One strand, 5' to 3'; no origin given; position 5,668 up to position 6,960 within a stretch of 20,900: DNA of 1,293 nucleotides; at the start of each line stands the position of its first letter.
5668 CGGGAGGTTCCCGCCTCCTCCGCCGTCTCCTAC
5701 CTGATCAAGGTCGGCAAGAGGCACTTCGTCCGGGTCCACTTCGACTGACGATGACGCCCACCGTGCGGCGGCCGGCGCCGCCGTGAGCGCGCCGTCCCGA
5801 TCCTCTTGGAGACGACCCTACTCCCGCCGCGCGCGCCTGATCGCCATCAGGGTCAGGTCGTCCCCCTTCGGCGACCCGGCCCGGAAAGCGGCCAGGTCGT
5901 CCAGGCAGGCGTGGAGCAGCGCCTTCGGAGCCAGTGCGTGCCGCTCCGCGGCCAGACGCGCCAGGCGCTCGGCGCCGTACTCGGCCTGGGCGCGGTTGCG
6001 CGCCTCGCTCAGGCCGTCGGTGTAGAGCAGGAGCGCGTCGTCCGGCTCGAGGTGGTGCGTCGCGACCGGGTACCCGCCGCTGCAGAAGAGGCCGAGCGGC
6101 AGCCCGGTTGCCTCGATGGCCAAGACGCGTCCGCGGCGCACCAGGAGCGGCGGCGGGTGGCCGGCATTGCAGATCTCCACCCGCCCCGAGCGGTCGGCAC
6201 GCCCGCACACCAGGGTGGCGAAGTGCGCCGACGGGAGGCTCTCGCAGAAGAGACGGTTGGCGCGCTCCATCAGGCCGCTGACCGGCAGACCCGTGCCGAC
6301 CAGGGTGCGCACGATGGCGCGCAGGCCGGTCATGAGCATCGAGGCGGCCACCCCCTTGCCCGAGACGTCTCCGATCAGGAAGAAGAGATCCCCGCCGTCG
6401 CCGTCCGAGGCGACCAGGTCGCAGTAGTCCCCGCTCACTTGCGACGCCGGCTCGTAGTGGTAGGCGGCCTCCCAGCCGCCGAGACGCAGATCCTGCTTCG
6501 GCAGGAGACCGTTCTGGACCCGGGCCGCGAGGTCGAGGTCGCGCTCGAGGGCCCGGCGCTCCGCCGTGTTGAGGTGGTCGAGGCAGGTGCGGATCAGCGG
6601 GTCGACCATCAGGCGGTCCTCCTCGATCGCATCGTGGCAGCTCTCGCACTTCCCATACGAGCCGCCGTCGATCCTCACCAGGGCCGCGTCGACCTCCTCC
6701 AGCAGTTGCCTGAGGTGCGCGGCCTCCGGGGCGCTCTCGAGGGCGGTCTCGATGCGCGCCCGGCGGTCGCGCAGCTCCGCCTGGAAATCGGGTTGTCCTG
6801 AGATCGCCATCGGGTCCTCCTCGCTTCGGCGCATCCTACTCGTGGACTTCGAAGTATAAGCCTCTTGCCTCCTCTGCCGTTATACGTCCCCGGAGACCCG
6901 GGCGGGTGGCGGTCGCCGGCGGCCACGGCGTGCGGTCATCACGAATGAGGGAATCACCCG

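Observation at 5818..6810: Serine phosphatase with a DksA/TraR-type zinc finger fused to its N-terminus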

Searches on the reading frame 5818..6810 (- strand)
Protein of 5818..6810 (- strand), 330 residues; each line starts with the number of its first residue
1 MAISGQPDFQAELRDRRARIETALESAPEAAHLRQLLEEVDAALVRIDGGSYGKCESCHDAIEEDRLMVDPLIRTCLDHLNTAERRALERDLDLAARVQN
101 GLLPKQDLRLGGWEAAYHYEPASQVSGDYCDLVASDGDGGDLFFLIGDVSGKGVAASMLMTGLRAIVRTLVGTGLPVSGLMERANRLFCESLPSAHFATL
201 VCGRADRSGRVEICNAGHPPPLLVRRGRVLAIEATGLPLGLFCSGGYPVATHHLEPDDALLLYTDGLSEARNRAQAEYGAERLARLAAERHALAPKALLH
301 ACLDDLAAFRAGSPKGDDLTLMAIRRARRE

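Call 3: search_protein_families(library=pfam, proteins=[window:5818-6810:-], max_evalue=1)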
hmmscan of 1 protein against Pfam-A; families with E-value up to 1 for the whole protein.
window:5818-6810:- (330 aa): 2 families
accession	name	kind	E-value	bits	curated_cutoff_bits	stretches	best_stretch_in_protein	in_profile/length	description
PF07228.17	SpoIIE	-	4.3e-51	174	25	1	138-326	1-191/192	Stage II sporulation protein E (SpoIIE)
PF01258.23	zf-dskA_traR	-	2.5e-07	31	24.9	1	50-78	1-29/36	Prokaryotic dksA/traR C4-type zinc finger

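Call 4: search_protein_families(library=ncbifam, proteins=[window:5818-6810:-], max_evalue=1)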
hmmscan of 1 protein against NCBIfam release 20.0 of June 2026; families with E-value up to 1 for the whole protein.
window:5818-6810:- (330 aa): 8 families
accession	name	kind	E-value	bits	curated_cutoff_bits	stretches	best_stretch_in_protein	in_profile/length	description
NF033459.1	DksA_like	equivalog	1.5e-10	41.3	105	1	31-85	57-111/113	RNA polymerase-binding protein DksA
TIGR02890.1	bacill_yteA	subfamily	9.1e-10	38.8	134.4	1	31-85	65-119/159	regulatory protein, yteA family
TIGR02420.1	dksA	equivalog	6.6e-08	32.9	115.5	1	34-78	62-106/110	RNA polymerase-binding protein DksA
NF045505.1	RR_RssB_Pseudo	equivalog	9.1e-08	31.5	700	1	83-269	147-340/394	two-component system response regulator RssB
TIGR02865.1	spore_II_E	equivalog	1.4e-06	26.7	490.8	1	124-322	565-759/764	stage II sporulation protein E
NF038263.1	prot_phos_SiaA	equivalog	0.00048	18.8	700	1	84-325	407-656/658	biofilm regulation protein phosphatase SiaA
TIGR02419.1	C4_traR_proteo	subfamily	0.0028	18.2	59.7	1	44-78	26-58/64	phage/conjugal plasmid C-4 type zinc finger protein, TraR family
NF008045.0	PRK10778.1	equivalog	0.008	16.4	289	1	30-86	89-145/151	RNA polymerase-binding protein DksA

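Call 6: find_homologous_proteins(query=window:5818-6810:-, max_evalue=0.00001)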
Query window:5818-6810:- (330 aa): 7796 proteins with E <= 0.00001 among 8000 candidates; the best 120 are listed.
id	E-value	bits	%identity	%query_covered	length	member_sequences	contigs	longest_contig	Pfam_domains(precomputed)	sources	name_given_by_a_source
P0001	3.4e-214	728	100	100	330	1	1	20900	PF01258.24,PF07228.18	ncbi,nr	ncbi:MAG TPA: SpoIIE family protein phosphatase [Candidatus Polarisedimenticolia bacterium]|nr:SpoII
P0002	1.4e-138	480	66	99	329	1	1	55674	PF07228.18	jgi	jgi:phosphoserine phosphatase RsbU/P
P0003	1.3e-134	467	65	99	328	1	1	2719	PF07228.18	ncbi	-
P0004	5.1e-134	465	67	92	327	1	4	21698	PF01258.24,PF07228.18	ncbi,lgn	-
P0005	1.2e-133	464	67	93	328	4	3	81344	PF07228.18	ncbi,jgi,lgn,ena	-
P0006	6.5e-133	461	68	96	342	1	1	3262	PF07228.18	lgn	-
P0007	1.3e-131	457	63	99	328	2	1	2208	PF07228.18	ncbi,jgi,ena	-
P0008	2.5e-131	456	66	95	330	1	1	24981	PF07228.18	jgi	jgi:sigma-B regulation protein RsbU (phosphoserine phosphatase)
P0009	6.5e-131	455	64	97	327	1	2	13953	PF01258.24,PF07228.18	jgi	jgi:sigma-B regulation protein RsbU (phosphoserine phosphatase)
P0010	8.5e-131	454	64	99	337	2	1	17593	PF07228.18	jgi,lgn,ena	-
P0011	8.7e-131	454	63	100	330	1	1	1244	PF07228.18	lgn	-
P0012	2.0e-129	450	63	99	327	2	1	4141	PF01258.24,PF07228.18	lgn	-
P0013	7.6e-129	448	64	97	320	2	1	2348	PF07228.18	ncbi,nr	ncbi:MAG TPA: SpoIIE family protein phosphatase, partial [Candidatus Polarisedimenticolia bacterium]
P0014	8.0e-129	448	65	98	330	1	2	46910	PF07228.18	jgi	jgi:sigma-B regulation protein RsbU (phosphoserine phosphatase)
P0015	5.2e-127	442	62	99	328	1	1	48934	PF07228.18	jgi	jgi:phosphoserine phosphatase RsbU/P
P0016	1.5e-126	440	63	96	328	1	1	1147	PF01258.24,PF07228.18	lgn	-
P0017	1.7e-126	440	61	99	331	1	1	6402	PF01258.24,PF07228.18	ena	-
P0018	2.4e-126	440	61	100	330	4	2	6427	PF01258.24,PF07228.18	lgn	-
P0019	6.0e-126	438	61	99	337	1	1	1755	PF07228.18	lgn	-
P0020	9.7e-126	438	61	99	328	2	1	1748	PF01258.24,PF07228.18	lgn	-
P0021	9.9e-126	438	63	97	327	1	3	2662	PF07228.18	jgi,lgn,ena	-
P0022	1.2e-125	437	63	99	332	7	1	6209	PF07228.18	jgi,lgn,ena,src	-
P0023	1.6e-125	437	61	99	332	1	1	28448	PF01258.24,PF07228.18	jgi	jgi:sigma-B regulation protein RsbU (phosphoserine phosphatase)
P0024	2.0e-125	437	65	91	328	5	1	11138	PF07228.18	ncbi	ncbi:MAG: SpoIIE family protein phosphatase [Candidatus Polarisedimenticolia bacterium]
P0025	2.5e-125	436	63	97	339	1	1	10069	PF01258.24,PF07228.18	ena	-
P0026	3.6e-125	436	61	97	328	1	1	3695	PF07228.18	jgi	-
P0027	4.1e-125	436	61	97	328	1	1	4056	PF07228.18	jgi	jgi:sigma-B regulation protein RsbU (phosphoserine phosphatase)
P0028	8.9e-125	434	62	97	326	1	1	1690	PF01258.24,PF07228.18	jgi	jgi:sigma-B regulation protein RsbU (phosphoserine phosphatase)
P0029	1.1e-124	434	64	90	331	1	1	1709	PF07228.18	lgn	-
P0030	1.9e-124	433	62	97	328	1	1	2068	PF01258.24,PF07228.18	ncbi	-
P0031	5.2e-124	432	62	97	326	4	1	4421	PF01258.24,PF07228.18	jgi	jgi:phosphoserine phosphatase RsbU/P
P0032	7.7e-124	431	60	97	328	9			PF07228.18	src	-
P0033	8.0e-124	431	63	97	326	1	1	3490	PF01258.24,PF07228.18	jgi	jgi:sigma-B regulation protein RsbU (phosphoserine phosphatase)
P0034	1.0e-123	431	60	97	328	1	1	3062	PF01258.24,PF07228.18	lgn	-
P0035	1.8e-123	430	63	97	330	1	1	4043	PF07228.18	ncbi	-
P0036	2.4e-123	430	61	97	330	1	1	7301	PF01258.24,PF07228.18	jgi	jgi:sigma-B regulation protein RsbU (phosphoserine phosphatase)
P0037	6.3e-123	428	61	99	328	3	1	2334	PF01258.24,PF07228.18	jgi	-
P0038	7.3e-123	428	60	96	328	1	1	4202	PF01258.24,PF07228.18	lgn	-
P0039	1.2e-122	427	60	100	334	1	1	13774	PF01258.24,PF07228.18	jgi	-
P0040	2.0e-122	427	60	96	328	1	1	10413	PF01258.24,PF07228.18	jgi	-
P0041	2.5e-122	426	48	99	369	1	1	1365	PF07228.18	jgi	-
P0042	2.6e-122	426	61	97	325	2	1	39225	PF01258.24,PF07228.18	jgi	jgi:sigma-B regulation protein RsbU (phosphoserine phosphatase)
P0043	3.0e-122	426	60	99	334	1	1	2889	PF01258.24,PF07228.18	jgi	jgi:sigma-B regulation protein RsbU (phosphoserine phosphatase)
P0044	3.5e-122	426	62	97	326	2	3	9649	PF07228.18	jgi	jgi:phosphoserine phosphatase RsbU/P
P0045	4.2e-122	426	60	99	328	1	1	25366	PF01258.24,PF07228.18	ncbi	-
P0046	6.3e-122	425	60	93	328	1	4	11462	PF01258.24,PF07228.18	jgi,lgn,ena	-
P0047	1.0e-121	424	59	99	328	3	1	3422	PF01258.24,PF07228.18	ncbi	-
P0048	1.2e-121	424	60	96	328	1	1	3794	PF01258.24,PF07228.18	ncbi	-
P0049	1.5e-121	424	59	99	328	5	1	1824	PF01258.24,PF07228.18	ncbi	-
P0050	1.7e-121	424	61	97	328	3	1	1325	PF01258.24,PF07228.18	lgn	-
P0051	1.7e-121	424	61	96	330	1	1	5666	PF07228.18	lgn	-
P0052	2.0e-121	423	59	99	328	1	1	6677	PF01258.24,PF07228.18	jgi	jgi:sigma-B regulation protein RsbU (phosphoserine phosphatase)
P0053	4.3e-121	422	59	99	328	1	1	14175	PF01258.24,PF07228.18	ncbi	-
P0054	4.4e-121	422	60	99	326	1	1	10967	PF01258.24,PF07228.18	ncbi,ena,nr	ncbi:MAG TPA: SpoIIE family protein phosphatase [Pyrinomonadaceae bacterium]|nr:SpoIIE family protei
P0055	4.5e-121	422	58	97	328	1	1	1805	PF01258.24,PF07228.18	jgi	jgi:sigma-B regulation protein RsbU (phosphoserine phosphatase)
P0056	4.5e-121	422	58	99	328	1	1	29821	PF01258.24,PF07228.18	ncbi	-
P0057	6.9e-121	422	60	97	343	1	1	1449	PF01258.24,PF07228.18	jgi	jgi:phosphoserine phosphatase RsbU/P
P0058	7.9e-121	421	58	99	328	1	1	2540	PF01258.24,PF07228.18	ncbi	-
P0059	8.1e-121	421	62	96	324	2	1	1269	PF01258.24,PF07228.18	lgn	-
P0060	9.8e-121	421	59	99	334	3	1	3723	PF01258.24,PF07228.18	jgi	jgi:sigma-B regulation protein RsbU (phosphoserine phosphatase)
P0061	1.2e-120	421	59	99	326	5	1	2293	PF01258.24,PF07228.18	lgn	-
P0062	1.4e-120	421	61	97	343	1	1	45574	PF01258.24,PF07228.18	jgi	jgi:phosphoserine phosphatase RsbU/P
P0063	1.5e-120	420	60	95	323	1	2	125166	PF01258.24,PF07228.18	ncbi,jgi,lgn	-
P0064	1.5e-120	420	60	96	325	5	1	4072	PF01258.24,PF07228.18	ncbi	-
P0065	1.6e-120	420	58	99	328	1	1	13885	PF01258.24,PF07228.18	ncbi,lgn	-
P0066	3.6e-120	419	60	99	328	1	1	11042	PF07228.18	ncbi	-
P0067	3.8e-120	419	59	96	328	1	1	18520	PF01258.24,PF07228.18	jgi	jgi:sigma-B regulation protein RsbU (phosphoserine phosphatase)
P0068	4.2e-120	419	58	99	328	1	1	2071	PF01258.24,PF07228.18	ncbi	-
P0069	4.7e-120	419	62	91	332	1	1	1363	PF07228.18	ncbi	-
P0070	4.7e-120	419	59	97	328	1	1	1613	PF01258.24,PF07228.18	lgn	-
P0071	5.8e-120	419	60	96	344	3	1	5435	PF01258.24,PF07228.18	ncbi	-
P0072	8.2e-120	418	59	99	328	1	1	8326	PF01258.24,PF07228.18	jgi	jgi:sigma-B regulation protein RsbU (phosphoserine phosphatase)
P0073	1.7e-119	417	59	99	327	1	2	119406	PF01258.24,PF07228.18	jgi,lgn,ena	-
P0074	1.8e-119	417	58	98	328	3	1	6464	PF01258.24,PF07228.18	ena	-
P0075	2.3e-119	417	61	97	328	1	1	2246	PF01258.24,PF07228.18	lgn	-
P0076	2.4e-119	417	59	95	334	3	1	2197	PF01258.24,PF07228.18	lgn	-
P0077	3.1e-119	416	58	99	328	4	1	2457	PF01258.24,PF07228.18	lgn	-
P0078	3.1e-119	416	59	99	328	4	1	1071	PF01258.24,PF07228.18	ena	-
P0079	4.2e-119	416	58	100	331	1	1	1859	PF01258.24,PF07228.18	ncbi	-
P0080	4.3e-119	416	59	99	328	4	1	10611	PF01258.24,PF07228.18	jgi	jgi:sigma-B regulation protein RsbU (phosphoserine phosphatase)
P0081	4.4e-119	416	59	97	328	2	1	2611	PF01258.24,PF07228.18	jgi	jgi:sigma-B regulation protein RsbU (phosphoserine phosphatase)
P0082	4.5e-119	416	60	93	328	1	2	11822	PF01258.24,PF07228.18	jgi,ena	-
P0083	6.7e-119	415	59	97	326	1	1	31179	PF01258.24,PF07228.18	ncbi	-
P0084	7.2e-119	415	65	91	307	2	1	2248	PF07228.18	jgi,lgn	jgi:sigma-B regulation protein RsbU (phosphoserine phosphatase)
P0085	8.9e-119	415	59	97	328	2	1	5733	PF01258.24,PF07228.18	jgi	jgi:sigma-B regulation protein RsbU (phosphoserine phosphatase)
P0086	1.0e-118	414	59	99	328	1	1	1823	PF01258.24,PF07228.18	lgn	-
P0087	1.3e-118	414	60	96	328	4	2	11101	PF01258.24,PF07228.18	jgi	-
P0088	1.6e-118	414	59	97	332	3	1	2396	PF01258.24,PF07228.18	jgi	jgi:phosphoserine phosphatase RsbU/P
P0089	1.8e-118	414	57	99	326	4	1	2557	PF01258.24,PF07228.18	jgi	jgi:phosphoserine phosphatase RsbU/P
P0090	1.9e-118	414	60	93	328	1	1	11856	PF01258.24,PF07228.18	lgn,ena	-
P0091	2.4e-118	413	59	95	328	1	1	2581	PF01258.24,PF07228.18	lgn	-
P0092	2.7e-118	413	56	99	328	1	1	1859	PF01258.24,PF07228.18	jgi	jgi:sigma-B regulation protein RsbU (phosphoserine phosphatase)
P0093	3.0e-118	413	58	99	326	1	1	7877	PF01258.24,PF07228.18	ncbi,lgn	-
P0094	5.3e-118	412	59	97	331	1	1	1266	PF01258.24,PF07228.18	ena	-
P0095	5.7e-118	412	58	99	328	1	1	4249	PF07228.18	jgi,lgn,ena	-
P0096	6.8e-118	412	56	99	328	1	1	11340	PF07228.18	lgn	-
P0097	6.9e-118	412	58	97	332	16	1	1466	PF01258.24,PF07228.18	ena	-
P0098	7.3e-118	412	59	97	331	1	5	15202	PF01258.24,PF07228.18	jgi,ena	jgi:sigma-B regulation protein RsbU (phosphoserine phosphatase)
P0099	7.4e-118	412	58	99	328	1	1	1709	PF01258.24,PF07228.18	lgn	-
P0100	1.2e-117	411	59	97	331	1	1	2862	PF07228.18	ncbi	-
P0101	1.3e-117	411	58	99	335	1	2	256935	PF01258.24,PF07228.18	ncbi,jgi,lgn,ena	-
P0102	1.4e-117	411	57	99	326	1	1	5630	PF01258.24,PF07228.18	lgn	-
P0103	1.6e-117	411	60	93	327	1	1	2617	PF01258.24,PF07228.18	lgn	-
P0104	1.9e-117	410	57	99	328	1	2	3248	PF01258.24,PF07228.18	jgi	jgi:sigma-B regulation protein RsbU (phosphoserine phosphatase)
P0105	2.1e-117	410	58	99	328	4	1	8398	PF01258.24,PF07228.18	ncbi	-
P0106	2.2e-117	410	60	91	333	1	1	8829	PF07228.18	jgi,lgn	jgi:sigma-B regulation protein RsbU (phosphoserine phosphatase)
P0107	2.5e-117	410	60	95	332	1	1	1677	PF01258.24,PF07228.18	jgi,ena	jgi:sigma-B regulation protein RsbU (phosphoserine phosphatase)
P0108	2.7e-117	410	58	97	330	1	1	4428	PF01258.24,PF07228.18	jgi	-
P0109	2.8e-117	410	59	93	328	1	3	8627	PF01258.24,PF07228.18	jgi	jgi:sigma-B regulation protein RsbU (phosphoserine phosphatase)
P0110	4.2e-117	409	58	99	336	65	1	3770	PF01258.24,PF07228.18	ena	-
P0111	4.7e-117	409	57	97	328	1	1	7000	PF07228.18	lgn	-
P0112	4.9e-117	409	58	93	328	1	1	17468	PF01258.24,PF07228.18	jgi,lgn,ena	-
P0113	6.6e-117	409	58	97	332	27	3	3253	PF01258.24,PF07228.18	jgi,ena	-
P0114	7.1e-117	408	57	99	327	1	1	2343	PF01258.24,PF07228.18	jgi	jgi:phosphoserine phosphatase RsbU/P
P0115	7.5e-117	408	59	93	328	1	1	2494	PF01258.24,PF07228.18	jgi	jgi:sigma-B regulation protein RsbU (phosphoserine phosphatase)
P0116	8.4e-117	408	56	99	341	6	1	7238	PF01258.24,PF07228.18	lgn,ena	-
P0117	9.1e-117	408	59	97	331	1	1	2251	PF01258.24,PF07228.18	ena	-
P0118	1.4e-116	407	59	96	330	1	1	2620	PF01258.24,PF07228.18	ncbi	-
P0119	1.5e-116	407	58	93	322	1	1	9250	PF01258.24,PF07228.18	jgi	-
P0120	1.6e-116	407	57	99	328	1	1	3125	PF01258.24,PF07228.18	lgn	-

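Call 12: find_encoding_contigs(protein=P0101, flank=8000, max_places=2)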
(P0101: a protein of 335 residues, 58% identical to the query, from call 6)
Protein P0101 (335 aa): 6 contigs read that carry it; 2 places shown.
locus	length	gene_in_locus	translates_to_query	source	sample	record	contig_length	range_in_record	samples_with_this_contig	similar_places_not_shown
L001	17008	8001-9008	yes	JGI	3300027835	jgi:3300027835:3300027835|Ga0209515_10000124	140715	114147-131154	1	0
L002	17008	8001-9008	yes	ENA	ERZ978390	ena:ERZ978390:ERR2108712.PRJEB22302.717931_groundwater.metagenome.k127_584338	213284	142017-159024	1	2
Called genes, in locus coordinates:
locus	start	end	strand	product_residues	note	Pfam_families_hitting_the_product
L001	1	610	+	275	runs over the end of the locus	PF00227:Proteasome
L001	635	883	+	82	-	-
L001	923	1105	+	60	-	-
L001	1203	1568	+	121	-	-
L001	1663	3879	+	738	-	PF22904:NOMO1-like_2nd (weak), PF09430:EMC7_beta-sandw (weak), PF13620:CarboxypepD_reg, PF13715:CarbopepD_reg_2, PF07715:Plug, PF00593:TonB_dep_Rec_b-barrel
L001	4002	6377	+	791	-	PF00270:DEAD, PF04851:ResIII (weak), PF00271:Helicase_C, PF22982:WHD_HRQ1, PF09369:MZB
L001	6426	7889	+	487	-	PF13482:RNase_H_2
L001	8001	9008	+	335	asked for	PF01258:zf-dskA_traR, PF07228:SpoIIE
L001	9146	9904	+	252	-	-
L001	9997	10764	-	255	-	PF13489:Methyltransf_23, PF01209:Ubie_methyltran (faint), PF24675:NpmA (weak), PF13649:Methyltransf_25, PF13847:Methyltransf_31, PF08241:Methyltransf_11, PF08242:Methyltransf_12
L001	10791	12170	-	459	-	PF26686:DUF8575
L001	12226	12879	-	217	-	PF03848:TehB (weak), PF13489:Methyltransf_23, PF01209:Ubie_methyltran, PF07021:MetW, PF13649:Methyltransf_25, PF13847:Methyltransf_31, PF08241:Methyltransf_11, PF08242:Methyltransf_12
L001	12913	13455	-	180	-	PF00571:CBS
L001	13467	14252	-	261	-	-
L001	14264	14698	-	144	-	PF02627:CMD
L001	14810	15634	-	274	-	PF23441:SDR (weak), PF00106:adh_short, PF01370:Epimerase (weak), PF08659:KR, PF13561:adh_short_C2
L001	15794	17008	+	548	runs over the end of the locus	PF13432:TPR_16 (weak)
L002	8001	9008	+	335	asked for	PF01258:zf-dskA_traR, PF07228:SpoIIE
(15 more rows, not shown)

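Call 13: find_encoding_contigs(protein=P0063, flank=8000, max_places=2)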
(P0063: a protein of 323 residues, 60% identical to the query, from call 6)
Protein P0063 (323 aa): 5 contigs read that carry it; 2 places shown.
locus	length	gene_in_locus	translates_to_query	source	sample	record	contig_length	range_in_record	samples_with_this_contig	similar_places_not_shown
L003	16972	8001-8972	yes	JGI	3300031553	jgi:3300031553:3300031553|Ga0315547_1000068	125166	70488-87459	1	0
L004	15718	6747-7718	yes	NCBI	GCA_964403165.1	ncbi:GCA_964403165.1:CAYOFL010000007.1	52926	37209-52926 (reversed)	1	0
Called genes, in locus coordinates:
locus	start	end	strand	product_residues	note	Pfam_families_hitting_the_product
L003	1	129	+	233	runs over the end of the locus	PF00702:Hydrolase (weak), PF06888:Put_Phosphatase, PF12710:HAD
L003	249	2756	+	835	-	PF00483:NTP_transferase, PF12804:NTP_transf_3 (faint), PF24894:Hexapep_GlmU (weak), PF25084:LbH_EIF2B, PF25087:GMPPB_C, PF02878:PGM_PMM_I, PF02879:PGM_PMM_II, PF02880:PGM_PMM_III, +1 more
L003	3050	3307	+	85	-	PF22042:EF-G_D2 (faint), PF03144:GTP_EFTU_D2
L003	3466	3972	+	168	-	PF19620:DUF6125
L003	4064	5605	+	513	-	PF13541:ChlI, PF13401:AAA_22 (faint), PF00493:MCM (faint), PF05496:RuvB_N (faint), PF01078:Mg_chelatase, PF07728:AAA_5 (weak), PF13335:Mg_chelatase_C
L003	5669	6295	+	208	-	-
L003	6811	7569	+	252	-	-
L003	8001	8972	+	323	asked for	PF01258:zf-dskA_traR, PF07228:SpoIIE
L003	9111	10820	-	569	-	PF00474:SSF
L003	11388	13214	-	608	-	PF13230:GATase_4 (weak), PF13522:GATase_6, PF13537:GATase_7, PF01380:SIS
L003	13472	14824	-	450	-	PF02878:PGM_PMM_I, PF02879:PGM_PMM_II, PF02880:PGM_PMM_III, PF00408:PGM_PMM_IV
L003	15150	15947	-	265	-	PF01145:Band_7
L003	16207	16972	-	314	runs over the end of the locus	PF03687:UPF0164 (weak), PF19572:PorV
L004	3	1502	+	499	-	?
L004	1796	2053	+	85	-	PF22042:EF-G_D2 (faint), PF03144:GTP_EFTU_D2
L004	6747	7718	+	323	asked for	PF01258:zf-dskA_traR, PF07228:SpoIIE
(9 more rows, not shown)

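Call 14: find_encoding_contigs(protein=P0005, flank=8000, max_places=2)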
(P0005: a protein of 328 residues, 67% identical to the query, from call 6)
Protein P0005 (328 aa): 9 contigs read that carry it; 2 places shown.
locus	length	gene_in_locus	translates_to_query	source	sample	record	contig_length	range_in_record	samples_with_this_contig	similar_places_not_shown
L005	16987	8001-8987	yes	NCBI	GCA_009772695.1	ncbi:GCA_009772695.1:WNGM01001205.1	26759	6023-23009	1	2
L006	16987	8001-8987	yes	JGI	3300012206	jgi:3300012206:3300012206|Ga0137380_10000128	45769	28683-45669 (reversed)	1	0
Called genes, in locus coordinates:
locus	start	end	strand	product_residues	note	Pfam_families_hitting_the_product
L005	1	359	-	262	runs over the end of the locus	PF12797:Fer4_2 (faint), PF12837:Fer4_6 (faint), PF13237:Fer4_10 (weak), PF12838:Fer4_7, PF13187:Fer4_9 (weak), PF13484:Fer4_16 (faint), PF00037:Fer4 (weak), PF01058:Oxidored_q6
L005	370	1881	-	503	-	PF00329:Complex1_30kDa (faint), PF00346:Complex1_49kDa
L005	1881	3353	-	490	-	PF00361:Proton_antipo_M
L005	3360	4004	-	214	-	PF00420:Oxidored_q2 (weak)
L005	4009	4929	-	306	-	PF00146:NADHdh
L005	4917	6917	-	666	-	PF00361:Proton_antipo_M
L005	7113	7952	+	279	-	-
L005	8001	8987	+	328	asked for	PF07228:SpoIIE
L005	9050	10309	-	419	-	PF00579:tRNA-synt_1b, PF22421:SYY_C-terminal (weak), PF01479:S4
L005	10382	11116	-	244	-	PF20582:UPF0758_N, PF04002:RadC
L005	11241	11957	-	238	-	PF00551:Formyl_trans_N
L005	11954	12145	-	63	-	-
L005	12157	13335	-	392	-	PF00586:AIRS, PF02769:AIRS_C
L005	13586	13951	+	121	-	PF04020:Phage_holin_4_2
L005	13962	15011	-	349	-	PF08240:ADH_N, PF00107:ADH_zinc_N, PF13602:ADH_zinc_N_2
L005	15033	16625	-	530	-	PF01144:CoA_trans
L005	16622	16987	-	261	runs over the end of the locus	PF01144:CoA_trans (weak)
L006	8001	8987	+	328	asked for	PF07228:SpoIIE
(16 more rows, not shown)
